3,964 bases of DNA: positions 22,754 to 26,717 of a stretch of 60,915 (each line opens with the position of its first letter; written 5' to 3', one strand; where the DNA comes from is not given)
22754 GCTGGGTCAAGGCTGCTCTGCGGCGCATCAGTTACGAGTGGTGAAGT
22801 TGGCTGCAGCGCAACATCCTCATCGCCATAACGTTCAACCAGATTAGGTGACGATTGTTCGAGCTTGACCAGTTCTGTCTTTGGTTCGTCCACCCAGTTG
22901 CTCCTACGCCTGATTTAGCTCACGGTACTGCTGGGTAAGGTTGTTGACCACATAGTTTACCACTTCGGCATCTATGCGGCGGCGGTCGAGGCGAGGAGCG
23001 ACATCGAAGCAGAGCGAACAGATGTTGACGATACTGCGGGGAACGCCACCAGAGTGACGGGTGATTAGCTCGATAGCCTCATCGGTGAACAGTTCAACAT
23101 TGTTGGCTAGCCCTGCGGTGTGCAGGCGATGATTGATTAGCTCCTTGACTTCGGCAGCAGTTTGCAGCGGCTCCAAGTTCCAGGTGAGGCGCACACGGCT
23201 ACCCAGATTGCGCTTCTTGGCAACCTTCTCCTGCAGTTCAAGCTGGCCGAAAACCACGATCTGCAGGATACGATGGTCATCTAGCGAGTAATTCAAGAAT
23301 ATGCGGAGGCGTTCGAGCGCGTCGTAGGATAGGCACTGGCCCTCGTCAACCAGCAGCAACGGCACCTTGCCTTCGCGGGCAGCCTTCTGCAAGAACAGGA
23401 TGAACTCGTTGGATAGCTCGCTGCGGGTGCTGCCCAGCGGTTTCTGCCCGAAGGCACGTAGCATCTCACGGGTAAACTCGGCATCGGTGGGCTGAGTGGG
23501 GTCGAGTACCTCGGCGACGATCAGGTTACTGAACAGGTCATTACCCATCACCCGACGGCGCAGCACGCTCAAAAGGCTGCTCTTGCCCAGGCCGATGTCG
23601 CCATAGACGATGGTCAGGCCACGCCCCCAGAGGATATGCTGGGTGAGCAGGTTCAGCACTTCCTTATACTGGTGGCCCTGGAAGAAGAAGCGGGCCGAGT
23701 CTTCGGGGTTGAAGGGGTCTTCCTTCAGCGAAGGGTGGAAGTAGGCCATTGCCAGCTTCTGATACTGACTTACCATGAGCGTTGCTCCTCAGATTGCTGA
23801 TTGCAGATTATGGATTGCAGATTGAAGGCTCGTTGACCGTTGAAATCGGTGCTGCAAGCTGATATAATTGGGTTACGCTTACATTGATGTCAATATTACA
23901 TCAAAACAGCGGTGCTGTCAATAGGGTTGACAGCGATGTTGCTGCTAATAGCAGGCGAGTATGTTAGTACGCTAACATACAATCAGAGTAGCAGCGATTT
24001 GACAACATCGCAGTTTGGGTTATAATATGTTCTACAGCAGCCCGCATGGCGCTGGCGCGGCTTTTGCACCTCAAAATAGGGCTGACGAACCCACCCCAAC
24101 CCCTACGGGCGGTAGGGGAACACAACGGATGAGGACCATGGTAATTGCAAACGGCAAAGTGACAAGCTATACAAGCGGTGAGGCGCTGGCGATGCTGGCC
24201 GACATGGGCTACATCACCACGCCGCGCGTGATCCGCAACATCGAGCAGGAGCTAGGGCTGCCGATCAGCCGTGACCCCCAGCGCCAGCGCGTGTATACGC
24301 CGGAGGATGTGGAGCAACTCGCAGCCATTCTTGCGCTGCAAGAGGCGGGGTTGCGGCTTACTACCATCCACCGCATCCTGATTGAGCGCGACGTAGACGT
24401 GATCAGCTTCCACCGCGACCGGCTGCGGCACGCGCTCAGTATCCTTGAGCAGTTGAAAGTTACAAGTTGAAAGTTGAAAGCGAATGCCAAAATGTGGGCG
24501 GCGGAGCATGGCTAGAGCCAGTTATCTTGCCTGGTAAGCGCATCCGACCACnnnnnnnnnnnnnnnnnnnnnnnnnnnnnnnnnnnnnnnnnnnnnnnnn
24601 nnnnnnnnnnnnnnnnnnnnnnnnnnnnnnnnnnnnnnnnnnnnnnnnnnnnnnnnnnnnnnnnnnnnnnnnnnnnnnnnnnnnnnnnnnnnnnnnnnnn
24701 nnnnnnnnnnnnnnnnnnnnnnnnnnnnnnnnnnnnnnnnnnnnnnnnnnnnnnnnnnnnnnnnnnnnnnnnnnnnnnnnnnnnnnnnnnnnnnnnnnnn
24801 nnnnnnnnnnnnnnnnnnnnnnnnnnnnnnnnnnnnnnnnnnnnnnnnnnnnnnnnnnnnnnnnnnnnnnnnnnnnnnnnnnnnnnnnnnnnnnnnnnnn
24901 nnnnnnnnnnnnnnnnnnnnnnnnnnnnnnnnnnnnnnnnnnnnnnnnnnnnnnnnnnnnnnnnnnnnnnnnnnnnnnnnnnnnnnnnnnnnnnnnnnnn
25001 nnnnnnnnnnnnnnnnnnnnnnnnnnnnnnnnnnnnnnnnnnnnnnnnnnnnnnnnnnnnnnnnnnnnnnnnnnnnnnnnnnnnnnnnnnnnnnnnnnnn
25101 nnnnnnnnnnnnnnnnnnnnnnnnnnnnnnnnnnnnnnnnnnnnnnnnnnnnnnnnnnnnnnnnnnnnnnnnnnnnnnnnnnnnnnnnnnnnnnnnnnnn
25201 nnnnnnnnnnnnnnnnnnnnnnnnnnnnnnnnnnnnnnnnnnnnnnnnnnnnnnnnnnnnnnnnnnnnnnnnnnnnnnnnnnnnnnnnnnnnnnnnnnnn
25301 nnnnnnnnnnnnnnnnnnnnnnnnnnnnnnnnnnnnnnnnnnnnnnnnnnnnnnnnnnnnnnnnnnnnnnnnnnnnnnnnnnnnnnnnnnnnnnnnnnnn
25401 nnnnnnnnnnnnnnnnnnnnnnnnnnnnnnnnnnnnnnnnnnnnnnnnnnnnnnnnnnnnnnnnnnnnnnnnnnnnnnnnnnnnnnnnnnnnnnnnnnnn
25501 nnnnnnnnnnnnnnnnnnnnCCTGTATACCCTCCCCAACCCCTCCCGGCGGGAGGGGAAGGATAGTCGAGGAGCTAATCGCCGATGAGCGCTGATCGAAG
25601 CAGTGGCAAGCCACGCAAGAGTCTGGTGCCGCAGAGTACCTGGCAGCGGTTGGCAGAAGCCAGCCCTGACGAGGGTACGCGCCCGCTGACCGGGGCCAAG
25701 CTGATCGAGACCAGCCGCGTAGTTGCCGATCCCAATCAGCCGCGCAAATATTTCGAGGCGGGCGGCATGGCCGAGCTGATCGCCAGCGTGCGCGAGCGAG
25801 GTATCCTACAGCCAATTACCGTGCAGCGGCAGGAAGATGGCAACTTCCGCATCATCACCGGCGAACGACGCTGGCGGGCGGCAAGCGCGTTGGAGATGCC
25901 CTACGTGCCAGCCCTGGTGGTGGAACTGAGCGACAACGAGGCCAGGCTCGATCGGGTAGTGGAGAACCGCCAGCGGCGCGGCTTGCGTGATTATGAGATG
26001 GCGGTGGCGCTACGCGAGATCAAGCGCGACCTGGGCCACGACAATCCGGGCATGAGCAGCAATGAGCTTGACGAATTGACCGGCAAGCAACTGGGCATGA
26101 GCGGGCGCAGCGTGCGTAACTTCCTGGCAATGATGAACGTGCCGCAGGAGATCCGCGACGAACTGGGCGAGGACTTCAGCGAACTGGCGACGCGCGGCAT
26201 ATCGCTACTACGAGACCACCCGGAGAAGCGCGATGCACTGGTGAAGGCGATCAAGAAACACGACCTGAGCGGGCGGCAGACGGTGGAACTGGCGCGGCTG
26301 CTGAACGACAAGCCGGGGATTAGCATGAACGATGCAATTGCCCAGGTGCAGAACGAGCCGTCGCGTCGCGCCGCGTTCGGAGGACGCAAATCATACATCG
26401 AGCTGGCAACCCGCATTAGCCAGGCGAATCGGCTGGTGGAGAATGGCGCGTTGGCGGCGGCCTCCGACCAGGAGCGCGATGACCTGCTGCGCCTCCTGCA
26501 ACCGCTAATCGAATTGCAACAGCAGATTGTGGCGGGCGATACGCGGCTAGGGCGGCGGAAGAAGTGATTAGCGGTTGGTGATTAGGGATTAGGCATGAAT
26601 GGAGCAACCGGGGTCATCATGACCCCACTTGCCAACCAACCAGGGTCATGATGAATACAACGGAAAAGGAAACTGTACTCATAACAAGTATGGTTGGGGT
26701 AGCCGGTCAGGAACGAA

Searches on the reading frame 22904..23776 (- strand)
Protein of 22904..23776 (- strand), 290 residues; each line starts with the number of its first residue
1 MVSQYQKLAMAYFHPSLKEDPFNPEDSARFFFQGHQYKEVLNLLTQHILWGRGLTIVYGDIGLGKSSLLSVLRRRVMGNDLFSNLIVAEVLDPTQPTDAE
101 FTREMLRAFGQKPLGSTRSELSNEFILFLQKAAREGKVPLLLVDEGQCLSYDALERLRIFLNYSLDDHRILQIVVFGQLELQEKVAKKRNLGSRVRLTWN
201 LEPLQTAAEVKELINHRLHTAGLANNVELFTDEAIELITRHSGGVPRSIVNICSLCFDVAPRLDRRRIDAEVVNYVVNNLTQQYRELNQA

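Call 7: search_protein_families(library=pfam, proteins=[window:22904-23776:-], max_evalue=0.01)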
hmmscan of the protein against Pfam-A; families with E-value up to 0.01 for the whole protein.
window:22904-23776:- (290 aa): 4 families
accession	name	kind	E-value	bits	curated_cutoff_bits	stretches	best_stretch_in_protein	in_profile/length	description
PF13401.12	AAA_22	-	9.5e-16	58.7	27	1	51-184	4-129/130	AAA domain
PF20703.3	nSTAND1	-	1.4e-06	28.7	27.1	1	21-244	7-225/379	Novel STAND NTPase 1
PF13191.12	AAA_16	-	1.9e-05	25.7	32.6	1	30-161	2-156/167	AAA ATPase domain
PF01637.24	ATPase_2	-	0.0062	16.8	33.2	0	55-251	23-224/225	ATPase domain predominantly from Archaea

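Call 8: search_protein_families(library=ncbifam, proteins=[window:22904-23776:-], max_evalue=0.01)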
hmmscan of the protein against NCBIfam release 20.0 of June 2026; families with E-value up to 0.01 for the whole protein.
window:22904-23776:- (290 aa): 2 families
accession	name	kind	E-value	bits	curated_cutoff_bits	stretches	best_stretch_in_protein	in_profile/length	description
TIGR03015.1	pepcterm_ATPase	hypoth_equivalog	1.5e-41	142.6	324.5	1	12-282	5-268/269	XrtA/PEP-CTERM system-associated ATPase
NF047389.1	ATPase_Sll1717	subfamily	2.7e-09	36.6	75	1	183-281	244-350/454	P-loop ATPase, Sll1717 family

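Call 31: search_protein_families(library=phrogs, proteins=[window:22904-23776:-], max_evalue=0.01)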
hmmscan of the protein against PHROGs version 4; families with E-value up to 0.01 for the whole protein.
window:22904-23776:- (290 aa): 2 families
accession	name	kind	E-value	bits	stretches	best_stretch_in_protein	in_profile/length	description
phrog_296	-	integration and excision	1.3e-16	61.5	1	51-280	317-522/626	DNA transposition protein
phrog_2630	-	unknown function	0.00017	22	1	30-210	10-191/326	-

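Call 80: search_solved_structures(query=window:22904-23776:-, max_evalue=0.01)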
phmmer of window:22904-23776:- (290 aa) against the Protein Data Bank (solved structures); distinct sequences matched with E-value up to 0.01: 1.
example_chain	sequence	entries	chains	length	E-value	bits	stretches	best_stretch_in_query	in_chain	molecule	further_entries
5h7c_A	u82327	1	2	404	0.00023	24.1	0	71-137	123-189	Immunoglobulin G-binding protein A, DHR14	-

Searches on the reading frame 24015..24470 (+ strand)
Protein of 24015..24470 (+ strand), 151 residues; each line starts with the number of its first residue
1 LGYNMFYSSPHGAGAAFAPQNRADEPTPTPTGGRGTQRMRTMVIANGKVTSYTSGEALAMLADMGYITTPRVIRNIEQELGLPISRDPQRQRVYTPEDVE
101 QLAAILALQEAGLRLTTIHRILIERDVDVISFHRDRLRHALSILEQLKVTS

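Call 7: search_protein_families(library=pfam, proteins=[window:24015-24470:+], max_evalue=0.01)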
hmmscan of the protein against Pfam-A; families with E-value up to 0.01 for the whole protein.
window:24015-24470:+ (151 aa): 1 family
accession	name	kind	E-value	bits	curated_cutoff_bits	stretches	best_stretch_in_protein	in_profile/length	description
PF13411.12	MerR_1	-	5e-10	39.8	21.6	1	68-122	12-66/69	MerR HTH family regulatory protein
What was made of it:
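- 24015..24470 (+): MerR-like first gene of the par operon. Pfam MerR_1 (call 7).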

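Call 8: search_protein_families(library=ncbifam, proteins=[window:24015-24470:+], max_evalue=0.01)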
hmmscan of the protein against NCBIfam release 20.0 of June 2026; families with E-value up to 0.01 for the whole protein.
window:24015-24470:+ (151 aa): 2 families
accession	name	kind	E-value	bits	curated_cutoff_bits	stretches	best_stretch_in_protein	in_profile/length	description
NF047375.1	HeatShock_HspR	equivalog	4.9e-05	23.3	105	1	70-132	17-81/92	heat shock protein transcriptional repressor HspR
TIGR02074.1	PBP_1a_fam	subfamily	0.0066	15.3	508.75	1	38-106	388-457/535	PBP1A family penicillin-binding protein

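Call 31: search_protein_families(library=phrogs, proteins=[window:24015-24470:+], max_evalue=0.01)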
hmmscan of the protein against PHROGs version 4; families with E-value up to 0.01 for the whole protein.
window:24015-24470:+ (151 aa): 1 family
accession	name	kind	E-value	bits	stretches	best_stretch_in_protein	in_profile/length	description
phrog_11671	-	unknown function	8e-07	30.2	1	69-125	20-77/146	-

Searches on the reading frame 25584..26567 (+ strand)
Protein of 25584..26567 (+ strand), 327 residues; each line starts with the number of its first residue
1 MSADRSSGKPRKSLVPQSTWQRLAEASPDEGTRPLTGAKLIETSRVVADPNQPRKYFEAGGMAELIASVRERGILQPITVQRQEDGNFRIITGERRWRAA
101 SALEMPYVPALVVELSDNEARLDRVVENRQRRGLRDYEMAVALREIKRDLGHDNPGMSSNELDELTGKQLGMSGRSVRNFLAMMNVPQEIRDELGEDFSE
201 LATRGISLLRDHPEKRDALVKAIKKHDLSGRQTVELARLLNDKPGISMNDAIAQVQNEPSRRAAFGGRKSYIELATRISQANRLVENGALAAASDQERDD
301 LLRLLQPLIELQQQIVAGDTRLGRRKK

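Call 7: search_protein_families(library=pfam, proteins=[window:25584-26567:+], max_evalue=0.01)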
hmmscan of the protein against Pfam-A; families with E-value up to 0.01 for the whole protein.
window:25584-26567:+ (327 aa): 2 families
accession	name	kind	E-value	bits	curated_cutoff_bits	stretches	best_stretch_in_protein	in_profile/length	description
PF02195.25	ParB_N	-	1.6e-23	83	26.3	1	41-129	6-94/95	ParB N-terminal domain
PF17762.8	HTH_ParB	-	0.00078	20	22.6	1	166-238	26-98/102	ParB HTH domain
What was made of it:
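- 25584..26567 (+): parB: ParB/Spo0J-superfamily protein with the GERRxRA motif and a divergent helix-turn-helix (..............). Pfam ParB_N (call 7).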

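Call 8: search_protein_families(library=ncbifam, proteins=[window:25584-26567:+], max_evalue=0.01)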
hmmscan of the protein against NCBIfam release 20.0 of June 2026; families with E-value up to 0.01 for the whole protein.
window:25584-26567:+ (327 aa): 6 families
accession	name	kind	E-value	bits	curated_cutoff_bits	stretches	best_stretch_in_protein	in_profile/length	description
TIGR00180.1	parB_part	domain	3.6e-31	108.3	58.45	1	38-209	5-172/186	ParB/RepB/Spo0J family partition protein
TIGR04285.1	nucleoid_noc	exception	4.4e-31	108.1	315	1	41-300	5-245/255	nucleoid occlusion protein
TIGR03734.1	PRTRC_parB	hypoth_equivalog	9.4e-21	73.9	278.6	1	51-197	6-147/555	PRTRC system ParB family protein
TIGR03454.1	partition_RepB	equivalog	3.9e-11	42.9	201.5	1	58-140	84-167/325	plasmid partitioning protein RepB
NF010406.0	PRK13832.1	subfamily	6.6e-09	34.8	640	1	47-144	13-113/578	plasmid partitioning protein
NF010440.0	PRK13866.1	equivalog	2.1e-05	23.8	522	1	64-154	92-182/336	plasmid partitioning protein RepB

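Call 31: search_protein_families(library=phrogs, proteins=[window:25584-26567:+], max_evalue=0.01)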
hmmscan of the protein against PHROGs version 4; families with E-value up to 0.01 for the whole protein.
window:25584-26567:+ (327 aa): 23 families
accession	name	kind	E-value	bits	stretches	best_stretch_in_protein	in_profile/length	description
phrog_3264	-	DNA, RNA and nucleotide metabolism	1.2e-29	105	1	21-179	32-184/337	ParB-like partition protein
phrog_4715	-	DNA, RNA and nucleotide metabolism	1e-28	101.1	1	40-210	149-329/630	ParB-like partition protein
phrog_6218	-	DNA, RNA and nucleotide metabolism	1.2e-24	88.4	1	41-224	8-183/506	ParB-like partition protein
phrog_1033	-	DNA, RNA and nucleotide metabolism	3.7e-16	60.8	1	63-244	59-236/334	ParB-like partition protein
phrog_620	-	DNA, RNA and nucleotide metabolism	5.2e-13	50.6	1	43-172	14-141/217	ParB-like partition protein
phrog_723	-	DNA, RNA and nucleotide metabolism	4.9e-12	47.1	1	60-166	31-141/223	ParB-like partition protein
phrog_498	-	other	5.1e-11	42.8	1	36-170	33-168/633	DNA methyltransferase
phrog_3951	-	unknown function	1.4e-10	42.1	1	62-133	44-116/301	-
phrog_12047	-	DNA, RNA and nucleotide metabolism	7e-10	39.9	1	54-156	13-112/301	ParB-like partition nuclease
phrog_8071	-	DNA, RNA and nucleotide metabolism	2.4e-09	37.9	1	41-166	10-130/389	ParB-like partition protein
phrog_7783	-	unknown function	2.6e-07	30.7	1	66-242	31-202/634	-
phrog_930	-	DNA, RNA and nucleotide metabolism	9.6e-07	29.9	1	62-167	30-134/223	ParB-like partition protein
phrog_15982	-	unknown function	1.4e-06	28.6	1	49-101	37-90/453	-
phrog_26387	-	DNA, RNA and nucleotide metabolism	2.8e-06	27.9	1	38-114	10-86/252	ParB-like partition nuclease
phrog_940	-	DNA, RNA and nucleotide metabolism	2.6e-05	24.6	1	58-139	25-104/388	nuclease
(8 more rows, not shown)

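Call 45: search_solved_structures(query=window:25584-26567:+, max_evalue=0.00001, show_alignments=5)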
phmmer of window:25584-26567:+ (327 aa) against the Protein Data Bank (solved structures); distinct sequences matched with E-value up to 0.00001: 11.
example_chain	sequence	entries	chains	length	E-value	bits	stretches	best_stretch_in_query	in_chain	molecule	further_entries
7ng0_A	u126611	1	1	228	2.3e-20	76.7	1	44-235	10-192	Nucleoid occlusion protein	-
4umk_A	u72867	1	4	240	6.5e-20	75.2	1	44-239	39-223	PROBABLE CHROMOSOME-PARTITIONING PROTEIN PARB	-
7nfu_A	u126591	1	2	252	7.1e-20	75.1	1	41-235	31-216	Nucleoid occlusion protein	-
7ol9_A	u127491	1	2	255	7.1e-19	71.8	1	43-235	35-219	Nucleoid occlusion protein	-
6sdk_A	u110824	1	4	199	1.3e-18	71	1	46-242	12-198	Stage 0 sporulation protein J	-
1vz0_A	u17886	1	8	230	1.6e-18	70.7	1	32-240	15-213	Chromosome-partitioning protein Spo0J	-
7bnk_A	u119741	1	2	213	1.7e-17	67.3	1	45-236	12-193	ParB family protein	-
7o0n_A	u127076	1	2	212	1.1e-16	64.6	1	45-236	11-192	ParB family protein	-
7bnr_A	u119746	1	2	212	1.1e-16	64.6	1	45-236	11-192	ParB family protein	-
6t1f_A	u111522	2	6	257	1.2e-16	64.5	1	35-239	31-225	Chromosome-partitioning protein ParB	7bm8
8qa8_A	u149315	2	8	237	1.2e-09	41.5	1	42-196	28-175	Transcriptional repressor protein KorB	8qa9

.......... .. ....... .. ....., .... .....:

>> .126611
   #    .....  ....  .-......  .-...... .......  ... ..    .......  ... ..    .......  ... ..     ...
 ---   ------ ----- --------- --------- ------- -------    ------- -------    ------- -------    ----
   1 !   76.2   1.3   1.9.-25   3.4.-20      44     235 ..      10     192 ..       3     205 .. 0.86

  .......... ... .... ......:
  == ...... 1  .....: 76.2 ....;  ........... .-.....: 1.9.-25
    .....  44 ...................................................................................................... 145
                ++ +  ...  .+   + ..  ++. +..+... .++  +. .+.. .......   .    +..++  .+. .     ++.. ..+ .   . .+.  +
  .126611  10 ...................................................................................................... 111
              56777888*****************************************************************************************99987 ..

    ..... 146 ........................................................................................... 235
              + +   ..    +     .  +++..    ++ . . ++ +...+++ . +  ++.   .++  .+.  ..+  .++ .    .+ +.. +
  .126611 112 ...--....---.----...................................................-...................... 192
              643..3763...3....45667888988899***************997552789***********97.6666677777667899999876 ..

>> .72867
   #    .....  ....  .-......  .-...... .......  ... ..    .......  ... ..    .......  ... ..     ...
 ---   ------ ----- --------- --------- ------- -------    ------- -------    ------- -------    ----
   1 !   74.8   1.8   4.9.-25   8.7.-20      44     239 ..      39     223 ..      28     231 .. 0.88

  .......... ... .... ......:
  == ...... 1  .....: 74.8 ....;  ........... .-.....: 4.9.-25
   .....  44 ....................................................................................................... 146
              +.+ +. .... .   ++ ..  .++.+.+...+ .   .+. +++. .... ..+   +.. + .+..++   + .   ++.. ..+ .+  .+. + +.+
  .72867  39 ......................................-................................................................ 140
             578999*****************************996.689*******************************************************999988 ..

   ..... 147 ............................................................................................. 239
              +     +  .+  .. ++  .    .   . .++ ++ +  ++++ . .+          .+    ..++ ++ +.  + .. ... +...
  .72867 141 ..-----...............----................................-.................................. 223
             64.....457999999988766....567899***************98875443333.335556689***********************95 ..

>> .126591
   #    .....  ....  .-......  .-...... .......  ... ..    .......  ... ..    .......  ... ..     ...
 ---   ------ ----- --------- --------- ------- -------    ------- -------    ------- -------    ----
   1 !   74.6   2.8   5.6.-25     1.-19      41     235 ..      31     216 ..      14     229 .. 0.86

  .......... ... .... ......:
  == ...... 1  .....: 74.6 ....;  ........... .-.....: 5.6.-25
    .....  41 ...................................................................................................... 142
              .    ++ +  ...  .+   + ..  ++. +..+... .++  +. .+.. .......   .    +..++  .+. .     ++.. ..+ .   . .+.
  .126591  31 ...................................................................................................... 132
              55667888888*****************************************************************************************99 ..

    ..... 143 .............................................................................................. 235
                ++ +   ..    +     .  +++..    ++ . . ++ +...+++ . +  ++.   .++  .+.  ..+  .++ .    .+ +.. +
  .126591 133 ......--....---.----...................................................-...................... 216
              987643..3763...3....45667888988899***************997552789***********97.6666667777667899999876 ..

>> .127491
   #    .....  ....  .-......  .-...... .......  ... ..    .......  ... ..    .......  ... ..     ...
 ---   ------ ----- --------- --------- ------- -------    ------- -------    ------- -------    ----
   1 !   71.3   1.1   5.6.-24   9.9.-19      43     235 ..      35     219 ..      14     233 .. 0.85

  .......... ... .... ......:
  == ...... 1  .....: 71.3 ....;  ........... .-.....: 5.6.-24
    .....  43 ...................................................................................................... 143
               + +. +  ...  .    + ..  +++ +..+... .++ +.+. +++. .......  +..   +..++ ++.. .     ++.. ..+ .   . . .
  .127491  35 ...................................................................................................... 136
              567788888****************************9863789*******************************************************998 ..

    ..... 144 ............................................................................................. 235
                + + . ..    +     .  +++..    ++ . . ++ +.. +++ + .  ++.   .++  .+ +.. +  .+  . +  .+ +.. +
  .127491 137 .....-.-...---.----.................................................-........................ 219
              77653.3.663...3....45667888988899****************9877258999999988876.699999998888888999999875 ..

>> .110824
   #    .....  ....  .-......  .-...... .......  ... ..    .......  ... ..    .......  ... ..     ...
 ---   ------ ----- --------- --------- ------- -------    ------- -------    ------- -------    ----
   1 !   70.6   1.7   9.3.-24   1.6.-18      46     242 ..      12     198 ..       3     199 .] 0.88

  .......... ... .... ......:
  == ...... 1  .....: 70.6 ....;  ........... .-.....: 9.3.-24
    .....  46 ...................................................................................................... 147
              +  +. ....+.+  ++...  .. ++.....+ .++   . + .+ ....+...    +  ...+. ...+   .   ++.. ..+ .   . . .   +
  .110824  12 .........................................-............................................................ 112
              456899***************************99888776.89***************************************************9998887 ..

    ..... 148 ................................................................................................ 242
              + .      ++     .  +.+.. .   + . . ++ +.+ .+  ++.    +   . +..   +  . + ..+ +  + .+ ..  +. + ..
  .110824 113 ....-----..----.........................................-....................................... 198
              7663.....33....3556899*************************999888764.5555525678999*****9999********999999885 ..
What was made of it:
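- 25584..26567 (+): PDB alignments (call 45).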
